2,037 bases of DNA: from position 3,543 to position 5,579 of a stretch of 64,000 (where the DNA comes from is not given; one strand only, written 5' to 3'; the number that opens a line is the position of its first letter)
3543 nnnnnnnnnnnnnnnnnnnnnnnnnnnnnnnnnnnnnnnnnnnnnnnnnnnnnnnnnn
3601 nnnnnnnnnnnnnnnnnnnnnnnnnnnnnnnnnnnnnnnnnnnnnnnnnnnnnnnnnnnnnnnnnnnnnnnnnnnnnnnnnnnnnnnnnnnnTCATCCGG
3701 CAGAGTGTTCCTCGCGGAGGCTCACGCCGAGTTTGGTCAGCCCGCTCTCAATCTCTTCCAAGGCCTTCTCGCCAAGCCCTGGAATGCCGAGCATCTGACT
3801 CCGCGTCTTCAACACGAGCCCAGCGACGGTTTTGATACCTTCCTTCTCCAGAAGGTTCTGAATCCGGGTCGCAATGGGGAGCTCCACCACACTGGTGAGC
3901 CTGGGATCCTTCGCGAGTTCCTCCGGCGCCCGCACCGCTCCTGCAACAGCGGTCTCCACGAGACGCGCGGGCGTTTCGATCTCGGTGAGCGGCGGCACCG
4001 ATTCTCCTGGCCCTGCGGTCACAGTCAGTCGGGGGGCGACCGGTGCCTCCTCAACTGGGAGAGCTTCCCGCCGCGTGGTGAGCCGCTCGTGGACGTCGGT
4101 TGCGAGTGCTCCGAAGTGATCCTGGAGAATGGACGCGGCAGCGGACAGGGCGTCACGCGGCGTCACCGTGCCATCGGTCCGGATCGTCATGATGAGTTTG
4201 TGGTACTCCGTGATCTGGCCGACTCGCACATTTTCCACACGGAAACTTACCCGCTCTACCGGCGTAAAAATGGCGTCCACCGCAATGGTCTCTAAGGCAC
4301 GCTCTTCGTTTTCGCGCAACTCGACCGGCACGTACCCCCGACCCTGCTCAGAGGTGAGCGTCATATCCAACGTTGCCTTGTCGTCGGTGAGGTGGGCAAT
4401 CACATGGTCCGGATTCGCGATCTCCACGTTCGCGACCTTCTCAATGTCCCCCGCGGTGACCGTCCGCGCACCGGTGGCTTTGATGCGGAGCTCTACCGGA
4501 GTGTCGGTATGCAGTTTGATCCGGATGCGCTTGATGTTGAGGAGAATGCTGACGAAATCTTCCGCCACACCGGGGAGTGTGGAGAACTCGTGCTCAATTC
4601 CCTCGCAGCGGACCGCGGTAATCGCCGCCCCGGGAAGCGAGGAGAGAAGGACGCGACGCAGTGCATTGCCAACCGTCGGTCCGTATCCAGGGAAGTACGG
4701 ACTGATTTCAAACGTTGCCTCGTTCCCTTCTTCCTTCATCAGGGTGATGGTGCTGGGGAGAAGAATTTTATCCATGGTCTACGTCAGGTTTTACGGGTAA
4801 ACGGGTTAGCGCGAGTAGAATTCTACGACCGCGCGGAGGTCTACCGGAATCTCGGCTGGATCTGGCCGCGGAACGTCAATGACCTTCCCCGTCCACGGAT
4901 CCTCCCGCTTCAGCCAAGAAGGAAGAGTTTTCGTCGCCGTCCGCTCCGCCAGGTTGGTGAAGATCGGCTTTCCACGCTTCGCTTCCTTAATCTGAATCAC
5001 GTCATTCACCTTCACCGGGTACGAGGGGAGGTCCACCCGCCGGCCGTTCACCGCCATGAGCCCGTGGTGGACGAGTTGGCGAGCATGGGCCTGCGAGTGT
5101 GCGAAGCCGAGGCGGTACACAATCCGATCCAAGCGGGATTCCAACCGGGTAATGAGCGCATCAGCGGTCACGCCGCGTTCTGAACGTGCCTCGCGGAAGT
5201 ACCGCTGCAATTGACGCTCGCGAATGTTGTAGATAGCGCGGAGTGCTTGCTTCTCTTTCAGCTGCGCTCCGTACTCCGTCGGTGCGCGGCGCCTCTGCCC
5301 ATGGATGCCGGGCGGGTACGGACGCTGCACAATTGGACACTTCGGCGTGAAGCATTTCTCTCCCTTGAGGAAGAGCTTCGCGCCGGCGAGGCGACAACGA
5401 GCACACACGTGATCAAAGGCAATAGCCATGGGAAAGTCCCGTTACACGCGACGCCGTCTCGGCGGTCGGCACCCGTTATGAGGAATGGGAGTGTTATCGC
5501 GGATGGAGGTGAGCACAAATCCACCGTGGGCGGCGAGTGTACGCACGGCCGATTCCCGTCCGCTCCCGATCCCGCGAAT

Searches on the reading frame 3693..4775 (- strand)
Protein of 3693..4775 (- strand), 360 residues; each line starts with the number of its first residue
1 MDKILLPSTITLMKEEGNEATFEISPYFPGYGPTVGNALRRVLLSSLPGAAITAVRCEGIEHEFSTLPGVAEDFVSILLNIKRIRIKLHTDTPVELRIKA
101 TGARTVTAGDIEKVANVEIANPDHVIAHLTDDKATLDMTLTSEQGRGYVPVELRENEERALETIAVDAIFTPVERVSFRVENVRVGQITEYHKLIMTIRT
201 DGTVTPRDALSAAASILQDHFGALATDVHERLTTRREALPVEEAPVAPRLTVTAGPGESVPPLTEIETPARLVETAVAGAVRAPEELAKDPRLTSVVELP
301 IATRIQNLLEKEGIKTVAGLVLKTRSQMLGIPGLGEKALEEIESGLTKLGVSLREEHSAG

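Call 49: search_protein_families(library=pfam, proteins=[window:3693-4775:-], max_evalue=0.0001)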
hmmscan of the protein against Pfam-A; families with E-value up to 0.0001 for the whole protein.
window:3693-4775:- (360 aa): 3 families
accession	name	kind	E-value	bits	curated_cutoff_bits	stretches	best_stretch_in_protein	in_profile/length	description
PF01000.31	RNA_pol_A_bac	-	6.9e-30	104.1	33.9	1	55-171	1-119/119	RNA polymerase Rpb3/RpoA insert domain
PF01193.29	RNA_pol_L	-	8.8e-24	83.5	24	1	26-221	2-74/74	RNA polymerase Rpb3/Rpb11 dimerisation domain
PF03118.21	RNA_pol_A_CTD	-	6.2e-11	42.3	23.8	1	290-347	9-66/67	Bacterial RNA polymerase, alpha chain C terminal domain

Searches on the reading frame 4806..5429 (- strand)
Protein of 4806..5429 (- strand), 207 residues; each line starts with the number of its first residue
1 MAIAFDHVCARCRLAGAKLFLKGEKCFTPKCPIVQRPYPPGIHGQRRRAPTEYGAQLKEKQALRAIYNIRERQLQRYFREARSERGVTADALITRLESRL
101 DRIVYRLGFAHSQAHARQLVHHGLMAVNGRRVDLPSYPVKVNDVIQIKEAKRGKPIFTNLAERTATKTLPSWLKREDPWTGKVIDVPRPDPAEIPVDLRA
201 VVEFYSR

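Call 49: search_protein_families(library=pfam, proteins=[window:4806-5429:-], max_evalue=0.0001)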
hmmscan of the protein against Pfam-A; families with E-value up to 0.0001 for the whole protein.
window:4806-5429:- (207 aa): 2 families
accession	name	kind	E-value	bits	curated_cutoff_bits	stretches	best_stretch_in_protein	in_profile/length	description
PF00163.24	Ribosomal_S4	-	7.9e-24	84.6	23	1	7-97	5-95/95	Ribosomal protein S4/S9 N-terminal domain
PF01479.30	S4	-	1.5e-15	57.1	22.8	1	99-145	2-48/48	S4 domain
